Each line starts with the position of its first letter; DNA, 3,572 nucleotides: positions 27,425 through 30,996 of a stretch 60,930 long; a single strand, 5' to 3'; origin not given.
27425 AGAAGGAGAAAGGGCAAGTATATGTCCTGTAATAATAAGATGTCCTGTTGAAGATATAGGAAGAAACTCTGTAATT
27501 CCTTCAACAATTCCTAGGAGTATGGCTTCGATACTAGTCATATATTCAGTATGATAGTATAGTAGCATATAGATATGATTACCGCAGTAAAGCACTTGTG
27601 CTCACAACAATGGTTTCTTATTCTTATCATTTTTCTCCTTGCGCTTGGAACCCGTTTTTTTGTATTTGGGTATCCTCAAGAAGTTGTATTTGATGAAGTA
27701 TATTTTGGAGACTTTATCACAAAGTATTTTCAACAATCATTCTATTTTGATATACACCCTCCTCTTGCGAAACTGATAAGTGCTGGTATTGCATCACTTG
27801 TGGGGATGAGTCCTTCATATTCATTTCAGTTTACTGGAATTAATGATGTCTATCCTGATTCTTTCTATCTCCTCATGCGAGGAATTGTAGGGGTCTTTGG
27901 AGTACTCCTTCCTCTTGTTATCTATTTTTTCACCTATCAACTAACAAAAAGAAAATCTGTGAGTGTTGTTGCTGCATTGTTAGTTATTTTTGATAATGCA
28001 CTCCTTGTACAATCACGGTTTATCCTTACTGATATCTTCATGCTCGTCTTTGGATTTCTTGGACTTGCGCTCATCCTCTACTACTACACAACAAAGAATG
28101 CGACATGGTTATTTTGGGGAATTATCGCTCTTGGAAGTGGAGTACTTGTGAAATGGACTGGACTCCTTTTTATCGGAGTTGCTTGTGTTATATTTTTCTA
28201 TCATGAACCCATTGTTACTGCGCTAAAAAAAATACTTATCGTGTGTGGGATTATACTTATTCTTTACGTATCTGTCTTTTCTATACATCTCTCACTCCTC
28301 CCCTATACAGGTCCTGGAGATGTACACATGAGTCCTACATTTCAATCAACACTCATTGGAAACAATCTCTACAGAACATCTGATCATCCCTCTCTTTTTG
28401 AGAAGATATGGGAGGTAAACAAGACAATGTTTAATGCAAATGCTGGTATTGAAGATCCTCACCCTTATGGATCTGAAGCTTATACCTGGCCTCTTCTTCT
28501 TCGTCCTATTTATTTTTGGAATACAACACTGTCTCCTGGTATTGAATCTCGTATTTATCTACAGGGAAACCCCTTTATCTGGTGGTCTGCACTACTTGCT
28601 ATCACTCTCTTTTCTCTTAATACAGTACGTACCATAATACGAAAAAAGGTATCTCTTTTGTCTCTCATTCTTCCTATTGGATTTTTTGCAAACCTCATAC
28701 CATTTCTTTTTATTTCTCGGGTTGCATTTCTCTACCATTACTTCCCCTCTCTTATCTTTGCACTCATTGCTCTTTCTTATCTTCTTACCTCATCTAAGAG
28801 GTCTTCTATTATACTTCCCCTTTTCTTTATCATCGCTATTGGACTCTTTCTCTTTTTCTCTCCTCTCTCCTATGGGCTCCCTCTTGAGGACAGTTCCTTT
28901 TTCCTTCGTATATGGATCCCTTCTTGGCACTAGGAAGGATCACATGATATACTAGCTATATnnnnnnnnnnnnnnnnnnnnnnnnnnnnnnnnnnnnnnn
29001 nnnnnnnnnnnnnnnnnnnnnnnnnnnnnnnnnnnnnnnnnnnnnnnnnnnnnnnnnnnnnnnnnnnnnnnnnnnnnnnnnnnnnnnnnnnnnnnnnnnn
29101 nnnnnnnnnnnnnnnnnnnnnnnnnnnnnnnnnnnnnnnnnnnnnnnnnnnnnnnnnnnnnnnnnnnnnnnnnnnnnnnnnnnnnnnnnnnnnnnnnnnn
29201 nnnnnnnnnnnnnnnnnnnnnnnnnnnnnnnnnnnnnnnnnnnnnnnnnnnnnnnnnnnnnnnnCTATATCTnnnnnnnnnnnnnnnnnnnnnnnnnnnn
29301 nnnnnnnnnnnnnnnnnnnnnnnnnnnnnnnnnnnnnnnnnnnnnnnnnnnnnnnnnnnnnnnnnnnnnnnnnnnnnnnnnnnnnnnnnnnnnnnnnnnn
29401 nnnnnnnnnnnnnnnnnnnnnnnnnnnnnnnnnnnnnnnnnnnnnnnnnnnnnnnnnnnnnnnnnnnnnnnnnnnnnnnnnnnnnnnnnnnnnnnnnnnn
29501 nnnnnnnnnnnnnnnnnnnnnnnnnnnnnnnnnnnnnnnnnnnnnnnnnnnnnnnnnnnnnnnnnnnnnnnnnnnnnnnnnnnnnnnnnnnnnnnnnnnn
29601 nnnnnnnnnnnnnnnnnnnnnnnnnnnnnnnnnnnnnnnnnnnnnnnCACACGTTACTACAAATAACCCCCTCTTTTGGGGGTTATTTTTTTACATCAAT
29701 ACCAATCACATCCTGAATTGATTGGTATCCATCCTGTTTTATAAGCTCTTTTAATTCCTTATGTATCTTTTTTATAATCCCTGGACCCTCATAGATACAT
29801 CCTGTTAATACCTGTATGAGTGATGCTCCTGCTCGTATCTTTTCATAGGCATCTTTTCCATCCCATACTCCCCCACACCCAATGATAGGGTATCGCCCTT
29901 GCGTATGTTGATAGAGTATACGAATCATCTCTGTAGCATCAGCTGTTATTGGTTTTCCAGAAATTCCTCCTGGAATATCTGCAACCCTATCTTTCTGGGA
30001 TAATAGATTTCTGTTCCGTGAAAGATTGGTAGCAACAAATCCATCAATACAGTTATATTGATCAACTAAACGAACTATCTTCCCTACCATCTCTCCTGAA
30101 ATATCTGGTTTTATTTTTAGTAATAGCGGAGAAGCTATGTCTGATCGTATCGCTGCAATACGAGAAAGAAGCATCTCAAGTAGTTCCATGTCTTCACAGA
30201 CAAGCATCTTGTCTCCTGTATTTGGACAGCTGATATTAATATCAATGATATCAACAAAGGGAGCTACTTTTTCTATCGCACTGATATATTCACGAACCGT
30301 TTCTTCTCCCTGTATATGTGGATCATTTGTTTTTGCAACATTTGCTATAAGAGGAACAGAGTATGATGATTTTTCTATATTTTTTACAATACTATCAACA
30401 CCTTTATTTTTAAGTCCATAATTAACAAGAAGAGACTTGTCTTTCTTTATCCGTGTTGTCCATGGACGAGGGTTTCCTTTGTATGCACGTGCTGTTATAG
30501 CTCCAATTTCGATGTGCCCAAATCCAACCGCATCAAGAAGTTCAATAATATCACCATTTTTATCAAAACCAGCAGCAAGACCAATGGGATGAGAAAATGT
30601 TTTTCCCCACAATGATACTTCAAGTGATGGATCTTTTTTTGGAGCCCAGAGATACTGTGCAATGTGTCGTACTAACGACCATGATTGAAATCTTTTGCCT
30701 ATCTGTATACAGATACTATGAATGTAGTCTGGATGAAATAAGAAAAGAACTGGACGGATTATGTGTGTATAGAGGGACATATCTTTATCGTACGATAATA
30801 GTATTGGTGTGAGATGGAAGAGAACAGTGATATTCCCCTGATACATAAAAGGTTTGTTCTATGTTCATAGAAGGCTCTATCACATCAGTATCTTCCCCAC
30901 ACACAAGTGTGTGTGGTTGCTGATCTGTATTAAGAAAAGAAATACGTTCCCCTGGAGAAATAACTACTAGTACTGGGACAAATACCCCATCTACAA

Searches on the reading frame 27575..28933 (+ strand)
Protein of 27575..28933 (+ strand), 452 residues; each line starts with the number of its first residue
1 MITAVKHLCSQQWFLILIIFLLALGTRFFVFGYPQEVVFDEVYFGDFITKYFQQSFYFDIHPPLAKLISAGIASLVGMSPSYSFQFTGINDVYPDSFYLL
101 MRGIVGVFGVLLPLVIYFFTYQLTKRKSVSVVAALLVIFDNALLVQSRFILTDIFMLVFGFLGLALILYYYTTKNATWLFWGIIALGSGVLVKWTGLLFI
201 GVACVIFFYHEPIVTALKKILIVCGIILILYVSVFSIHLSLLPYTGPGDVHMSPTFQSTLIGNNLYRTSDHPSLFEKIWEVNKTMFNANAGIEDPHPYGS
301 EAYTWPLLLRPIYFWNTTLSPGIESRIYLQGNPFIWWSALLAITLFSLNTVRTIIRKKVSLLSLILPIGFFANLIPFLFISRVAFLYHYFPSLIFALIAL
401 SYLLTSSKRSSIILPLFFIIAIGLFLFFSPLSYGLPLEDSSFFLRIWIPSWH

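Call 47: search_protein_families(library=pfam, proteins=[window:27575-28933:+], max_evalue=0.001)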
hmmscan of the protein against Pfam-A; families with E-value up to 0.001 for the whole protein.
window:27575-28933:+ (452 aa): 2 families
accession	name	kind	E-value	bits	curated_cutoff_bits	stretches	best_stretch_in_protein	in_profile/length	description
PF02366.24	PMT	-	1.2e-40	140.1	22.7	1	18-242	2-231/245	Dolichyl-phosphate-mannose-protein mannosyltransferase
PF16192.10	PMT_4TMC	-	5e-37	127.8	32.4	1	275-451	2-202/202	C-terminal four TMM region of protein-O-mannosyltransferase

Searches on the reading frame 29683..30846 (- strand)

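Call 47: search_protein_families(library=pfam, proteins=[window:29683-30846:-], max_evalue=0.001)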
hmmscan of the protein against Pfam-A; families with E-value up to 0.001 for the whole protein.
window:29683-30846:- (387 aa): 1 family
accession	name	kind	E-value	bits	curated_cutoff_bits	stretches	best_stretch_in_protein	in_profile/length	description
PF01180.27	DHO_dh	-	7.6e-70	235.8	27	1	75-368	2-290/291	Dihydroorotate dehydrogenase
